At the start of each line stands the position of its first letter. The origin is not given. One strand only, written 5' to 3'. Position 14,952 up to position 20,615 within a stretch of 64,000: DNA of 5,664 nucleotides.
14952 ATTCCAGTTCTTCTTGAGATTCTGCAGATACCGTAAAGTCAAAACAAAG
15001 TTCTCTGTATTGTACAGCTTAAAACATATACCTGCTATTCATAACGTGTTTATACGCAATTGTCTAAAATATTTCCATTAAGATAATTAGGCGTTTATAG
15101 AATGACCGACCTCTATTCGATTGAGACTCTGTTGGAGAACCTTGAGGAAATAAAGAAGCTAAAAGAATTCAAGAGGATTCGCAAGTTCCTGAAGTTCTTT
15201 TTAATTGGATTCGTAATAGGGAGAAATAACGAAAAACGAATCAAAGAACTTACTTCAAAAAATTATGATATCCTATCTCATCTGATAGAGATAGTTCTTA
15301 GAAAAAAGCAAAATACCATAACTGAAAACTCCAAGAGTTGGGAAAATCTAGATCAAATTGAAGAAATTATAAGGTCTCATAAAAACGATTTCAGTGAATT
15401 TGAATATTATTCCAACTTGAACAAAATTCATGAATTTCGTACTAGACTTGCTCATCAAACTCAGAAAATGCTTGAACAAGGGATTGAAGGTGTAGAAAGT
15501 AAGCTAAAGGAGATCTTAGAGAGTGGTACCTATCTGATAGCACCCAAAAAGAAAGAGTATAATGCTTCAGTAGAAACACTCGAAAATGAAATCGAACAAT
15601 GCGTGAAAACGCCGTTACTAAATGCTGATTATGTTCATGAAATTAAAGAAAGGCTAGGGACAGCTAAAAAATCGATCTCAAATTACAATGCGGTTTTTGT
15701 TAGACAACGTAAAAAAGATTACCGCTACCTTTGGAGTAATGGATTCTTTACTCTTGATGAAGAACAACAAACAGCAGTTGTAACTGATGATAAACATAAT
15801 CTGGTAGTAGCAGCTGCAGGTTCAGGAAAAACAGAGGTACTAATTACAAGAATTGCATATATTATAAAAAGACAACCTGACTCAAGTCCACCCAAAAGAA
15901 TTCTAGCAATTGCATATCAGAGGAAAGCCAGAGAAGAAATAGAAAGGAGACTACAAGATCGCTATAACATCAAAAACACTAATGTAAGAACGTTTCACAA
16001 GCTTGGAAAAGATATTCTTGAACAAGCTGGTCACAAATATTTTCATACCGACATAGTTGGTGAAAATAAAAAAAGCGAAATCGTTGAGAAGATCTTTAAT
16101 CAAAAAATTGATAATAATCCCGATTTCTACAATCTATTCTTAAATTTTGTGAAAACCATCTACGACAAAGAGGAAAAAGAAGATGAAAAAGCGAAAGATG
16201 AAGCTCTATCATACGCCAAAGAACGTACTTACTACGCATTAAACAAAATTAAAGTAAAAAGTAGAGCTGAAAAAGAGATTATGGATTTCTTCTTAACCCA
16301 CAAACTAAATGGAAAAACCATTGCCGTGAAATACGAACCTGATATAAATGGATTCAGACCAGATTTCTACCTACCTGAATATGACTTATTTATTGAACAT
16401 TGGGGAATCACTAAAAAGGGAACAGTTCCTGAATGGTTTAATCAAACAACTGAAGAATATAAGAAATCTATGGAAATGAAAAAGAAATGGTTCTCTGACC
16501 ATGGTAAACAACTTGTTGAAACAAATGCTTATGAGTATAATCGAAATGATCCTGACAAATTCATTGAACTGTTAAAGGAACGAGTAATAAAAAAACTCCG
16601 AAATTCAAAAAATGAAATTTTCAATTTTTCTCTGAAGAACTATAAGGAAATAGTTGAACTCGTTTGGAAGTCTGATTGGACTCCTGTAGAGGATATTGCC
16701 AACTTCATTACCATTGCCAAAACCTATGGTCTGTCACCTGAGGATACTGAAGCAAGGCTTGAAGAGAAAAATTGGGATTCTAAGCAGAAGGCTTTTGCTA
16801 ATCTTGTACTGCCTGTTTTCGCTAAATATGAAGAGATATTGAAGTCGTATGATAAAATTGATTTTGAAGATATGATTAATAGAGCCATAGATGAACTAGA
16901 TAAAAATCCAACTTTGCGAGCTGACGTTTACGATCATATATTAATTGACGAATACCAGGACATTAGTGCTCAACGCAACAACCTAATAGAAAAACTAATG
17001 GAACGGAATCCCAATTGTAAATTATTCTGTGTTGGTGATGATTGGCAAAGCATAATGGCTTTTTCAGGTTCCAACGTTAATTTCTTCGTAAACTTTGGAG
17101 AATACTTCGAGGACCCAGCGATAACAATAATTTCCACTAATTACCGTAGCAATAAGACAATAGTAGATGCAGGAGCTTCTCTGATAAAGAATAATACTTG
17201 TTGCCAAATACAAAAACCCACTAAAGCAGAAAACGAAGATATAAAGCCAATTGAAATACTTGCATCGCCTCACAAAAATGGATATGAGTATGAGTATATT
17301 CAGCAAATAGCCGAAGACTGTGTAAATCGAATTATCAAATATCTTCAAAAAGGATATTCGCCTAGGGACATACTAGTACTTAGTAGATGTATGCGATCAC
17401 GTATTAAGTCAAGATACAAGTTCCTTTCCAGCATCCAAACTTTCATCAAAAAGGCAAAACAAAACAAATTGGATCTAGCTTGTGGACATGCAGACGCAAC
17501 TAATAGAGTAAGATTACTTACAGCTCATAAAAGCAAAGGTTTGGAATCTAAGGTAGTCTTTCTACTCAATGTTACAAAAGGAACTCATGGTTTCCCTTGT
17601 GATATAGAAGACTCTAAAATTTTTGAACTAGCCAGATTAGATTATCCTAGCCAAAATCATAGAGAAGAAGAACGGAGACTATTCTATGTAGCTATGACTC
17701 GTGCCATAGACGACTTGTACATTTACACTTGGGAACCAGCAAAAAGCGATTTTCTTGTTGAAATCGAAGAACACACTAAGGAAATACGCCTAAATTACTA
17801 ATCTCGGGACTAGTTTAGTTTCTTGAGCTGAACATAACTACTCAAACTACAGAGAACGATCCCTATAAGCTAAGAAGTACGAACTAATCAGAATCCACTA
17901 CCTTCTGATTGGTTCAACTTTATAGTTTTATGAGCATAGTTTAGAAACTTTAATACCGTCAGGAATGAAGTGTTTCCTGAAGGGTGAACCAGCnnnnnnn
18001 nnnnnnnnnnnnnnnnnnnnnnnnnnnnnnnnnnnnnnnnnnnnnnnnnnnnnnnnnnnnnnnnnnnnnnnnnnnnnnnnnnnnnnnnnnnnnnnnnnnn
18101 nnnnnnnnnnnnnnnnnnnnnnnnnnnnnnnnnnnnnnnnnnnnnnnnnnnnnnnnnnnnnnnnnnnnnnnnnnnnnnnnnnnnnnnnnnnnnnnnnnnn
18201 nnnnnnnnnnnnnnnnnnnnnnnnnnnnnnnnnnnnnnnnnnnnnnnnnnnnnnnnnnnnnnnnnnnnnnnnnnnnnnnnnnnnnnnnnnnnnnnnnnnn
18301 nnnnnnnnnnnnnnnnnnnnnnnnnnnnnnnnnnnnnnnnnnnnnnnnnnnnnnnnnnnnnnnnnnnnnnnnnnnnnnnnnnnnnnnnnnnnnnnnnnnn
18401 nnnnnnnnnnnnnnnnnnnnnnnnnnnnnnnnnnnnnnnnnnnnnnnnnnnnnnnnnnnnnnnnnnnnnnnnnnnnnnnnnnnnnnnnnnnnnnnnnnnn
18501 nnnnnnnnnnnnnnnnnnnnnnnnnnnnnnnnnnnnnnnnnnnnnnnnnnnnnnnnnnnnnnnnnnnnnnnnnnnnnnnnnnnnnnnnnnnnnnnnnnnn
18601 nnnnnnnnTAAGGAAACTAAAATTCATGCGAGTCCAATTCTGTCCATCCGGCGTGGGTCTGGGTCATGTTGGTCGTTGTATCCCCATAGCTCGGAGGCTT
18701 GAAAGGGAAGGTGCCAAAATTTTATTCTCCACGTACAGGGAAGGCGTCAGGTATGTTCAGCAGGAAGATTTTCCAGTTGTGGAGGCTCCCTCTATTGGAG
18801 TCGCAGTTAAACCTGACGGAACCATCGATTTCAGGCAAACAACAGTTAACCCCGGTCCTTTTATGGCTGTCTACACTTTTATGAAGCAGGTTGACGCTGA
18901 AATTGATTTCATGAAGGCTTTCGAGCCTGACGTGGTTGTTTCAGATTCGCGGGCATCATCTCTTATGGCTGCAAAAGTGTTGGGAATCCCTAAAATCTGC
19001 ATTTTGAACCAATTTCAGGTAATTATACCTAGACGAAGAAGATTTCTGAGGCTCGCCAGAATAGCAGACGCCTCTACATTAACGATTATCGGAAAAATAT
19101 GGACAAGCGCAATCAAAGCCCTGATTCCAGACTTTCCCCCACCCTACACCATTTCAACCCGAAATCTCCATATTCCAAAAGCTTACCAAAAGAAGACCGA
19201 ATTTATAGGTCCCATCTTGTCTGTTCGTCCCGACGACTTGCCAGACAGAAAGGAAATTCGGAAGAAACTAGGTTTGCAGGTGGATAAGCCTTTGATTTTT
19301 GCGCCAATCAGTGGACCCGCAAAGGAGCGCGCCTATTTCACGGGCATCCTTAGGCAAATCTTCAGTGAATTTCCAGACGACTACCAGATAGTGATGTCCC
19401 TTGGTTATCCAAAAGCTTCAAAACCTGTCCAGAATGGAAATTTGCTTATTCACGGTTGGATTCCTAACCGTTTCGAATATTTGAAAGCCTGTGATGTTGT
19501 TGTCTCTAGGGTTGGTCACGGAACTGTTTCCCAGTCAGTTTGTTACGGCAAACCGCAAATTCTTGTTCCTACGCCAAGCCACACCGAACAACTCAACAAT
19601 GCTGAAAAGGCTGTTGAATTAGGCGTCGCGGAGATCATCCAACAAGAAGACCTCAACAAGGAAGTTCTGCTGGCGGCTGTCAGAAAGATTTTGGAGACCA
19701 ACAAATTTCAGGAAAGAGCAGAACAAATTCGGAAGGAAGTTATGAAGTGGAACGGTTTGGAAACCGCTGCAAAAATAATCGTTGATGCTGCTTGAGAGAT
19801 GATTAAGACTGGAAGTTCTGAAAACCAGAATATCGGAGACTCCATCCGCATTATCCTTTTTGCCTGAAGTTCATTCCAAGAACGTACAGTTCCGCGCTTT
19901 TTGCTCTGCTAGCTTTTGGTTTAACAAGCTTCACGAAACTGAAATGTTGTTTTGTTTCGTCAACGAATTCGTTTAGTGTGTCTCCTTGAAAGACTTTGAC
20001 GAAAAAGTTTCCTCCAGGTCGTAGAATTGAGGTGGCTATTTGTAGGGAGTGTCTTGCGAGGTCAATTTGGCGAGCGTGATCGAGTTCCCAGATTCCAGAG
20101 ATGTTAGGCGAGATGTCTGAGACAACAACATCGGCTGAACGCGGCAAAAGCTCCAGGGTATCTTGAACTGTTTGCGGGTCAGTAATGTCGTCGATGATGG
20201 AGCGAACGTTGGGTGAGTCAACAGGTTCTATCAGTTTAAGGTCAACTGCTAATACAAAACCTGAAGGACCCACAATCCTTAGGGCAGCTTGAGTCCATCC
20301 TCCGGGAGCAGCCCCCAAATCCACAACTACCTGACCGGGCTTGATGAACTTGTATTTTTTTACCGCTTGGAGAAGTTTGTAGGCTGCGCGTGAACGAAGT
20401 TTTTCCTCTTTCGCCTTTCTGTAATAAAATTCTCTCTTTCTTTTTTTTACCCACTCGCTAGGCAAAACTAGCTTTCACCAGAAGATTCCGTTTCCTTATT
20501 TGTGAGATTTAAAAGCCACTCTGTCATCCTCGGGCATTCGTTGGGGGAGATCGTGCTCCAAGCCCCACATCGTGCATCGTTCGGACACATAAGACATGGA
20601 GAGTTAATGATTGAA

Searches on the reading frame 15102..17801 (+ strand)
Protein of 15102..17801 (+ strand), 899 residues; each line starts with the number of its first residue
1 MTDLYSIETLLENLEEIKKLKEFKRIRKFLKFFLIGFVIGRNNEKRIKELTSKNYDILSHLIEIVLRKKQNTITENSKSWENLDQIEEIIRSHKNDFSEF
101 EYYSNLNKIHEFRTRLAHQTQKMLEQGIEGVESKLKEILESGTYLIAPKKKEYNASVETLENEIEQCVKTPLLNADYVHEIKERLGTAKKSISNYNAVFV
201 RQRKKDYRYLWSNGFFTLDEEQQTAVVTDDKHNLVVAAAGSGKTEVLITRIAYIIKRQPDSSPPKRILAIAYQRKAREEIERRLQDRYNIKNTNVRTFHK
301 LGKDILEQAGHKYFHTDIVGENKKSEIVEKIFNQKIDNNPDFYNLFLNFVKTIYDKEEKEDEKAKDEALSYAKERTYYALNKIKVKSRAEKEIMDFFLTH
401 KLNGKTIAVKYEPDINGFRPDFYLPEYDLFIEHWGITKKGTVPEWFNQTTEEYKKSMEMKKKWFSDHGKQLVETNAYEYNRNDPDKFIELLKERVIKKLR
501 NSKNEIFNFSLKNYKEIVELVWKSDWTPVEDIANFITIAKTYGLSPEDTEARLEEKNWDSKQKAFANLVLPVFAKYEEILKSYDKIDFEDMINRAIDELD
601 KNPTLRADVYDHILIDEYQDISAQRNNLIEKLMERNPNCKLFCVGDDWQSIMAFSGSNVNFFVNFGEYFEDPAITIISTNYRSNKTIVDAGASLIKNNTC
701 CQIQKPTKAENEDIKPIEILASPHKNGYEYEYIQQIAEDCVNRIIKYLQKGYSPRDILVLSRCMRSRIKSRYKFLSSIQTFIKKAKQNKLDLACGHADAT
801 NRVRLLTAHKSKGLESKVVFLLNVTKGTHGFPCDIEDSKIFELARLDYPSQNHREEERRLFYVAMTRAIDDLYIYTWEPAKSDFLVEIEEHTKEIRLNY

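Call 49: search_protein_families(library=pfam, proteins=[window:15102-17801:+], max_evalue=0.01)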
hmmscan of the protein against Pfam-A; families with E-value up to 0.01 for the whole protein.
window:15102-17801:+ (899 aa): 9 families
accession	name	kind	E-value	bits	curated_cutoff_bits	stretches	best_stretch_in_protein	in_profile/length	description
PF00580.27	UvrD-helicase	-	1.5e-43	149.9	23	1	218-669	1-270/271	UvrD/REP helicase N-terminal domain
PF13361.12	UvrD_C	-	2.8e-19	70.2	25.6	2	778-875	264-346/350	UvrD-like helicase C-terminal domain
PF13245.12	AAA_19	-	7.9e-17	62.1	25.1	1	222-654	1-133/134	AAA domain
PF13538.12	UvrD_C_2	-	6.3e-09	36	27.4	1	847-875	24-52/52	UvrD-like helicase C-terminal domain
PF13604.12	AAA_30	-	0.00051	20.3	27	0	218-285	2-67/191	AAA domain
PF13086.12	AAA_11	-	0.00085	19.6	27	1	221-391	5-164/257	AAA domain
PF01443.25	Viral_helicase1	-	0.00093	19.5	21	0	852-876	204-228/228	Viral superfamily 1 RNA helicase core domain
PF00270.35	DEAD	-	0.0027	17.9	26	1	227-305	11-84/167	DEAD/DEAH box helicase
PF04851.21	ResIII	-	0.0034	17.8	22.5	1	228-296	21-85/164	Type III restriction enzyme, res subunit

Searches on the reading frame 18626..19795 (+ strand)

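Call 49: search_protein_families(library=pfam, proteins=[window:18626-19795:+], max_evalue=0.01)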
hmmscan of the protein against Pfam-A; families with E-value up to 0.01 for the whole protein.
window:18626-19795:+ (389 aa): 4 families
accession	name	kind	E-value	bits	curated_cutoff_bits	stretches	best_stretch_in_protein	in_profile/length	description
PF04101.22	Glyco_tran_28_C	-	1.8e-19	70.8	22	1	273-367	56-153/166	Glycosyltransferase family 28 C-terminal domain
PF13528.12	Glyco_trans_1_3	-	4.1e-13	49.7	25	1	2-350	2-316/322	Glycosyl transferase family 1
PF06722.18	EryCIII-like_C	-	1.5e-10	41.6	31.7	1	272-373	32-130/145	Erythromycin biosynthesis protein CIII-like, C-terminal domain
PF19892.4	DUF6365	-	0.0028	17.1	32.5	0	206-314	160-283/404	Family of unknown function (DUF6365)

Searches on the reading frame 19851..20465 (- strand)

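Call 49: search_protein_families(library=pfam, proteins=[window:19851-20465:-], max_evalue=0.01)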
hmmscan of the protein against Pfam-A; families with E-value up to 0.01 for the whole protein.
window:19851-20465:- (204 aa): 3 families
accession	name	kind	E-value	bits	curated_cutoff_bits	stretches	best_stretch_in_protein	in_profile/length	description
PF01728.25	FtsJ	-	6.3e-58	196.1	24.1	1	24-200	2-181/181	FtsJ-like methyltransferase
PF01269.23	Fibrillarin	-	0.00014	21.5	27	1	22-119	51-150/227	Fibrillarin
PF13847.12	Methyltransf_31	-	0.0019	18.3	27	0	42-178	2-129/145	Methyltransferase domain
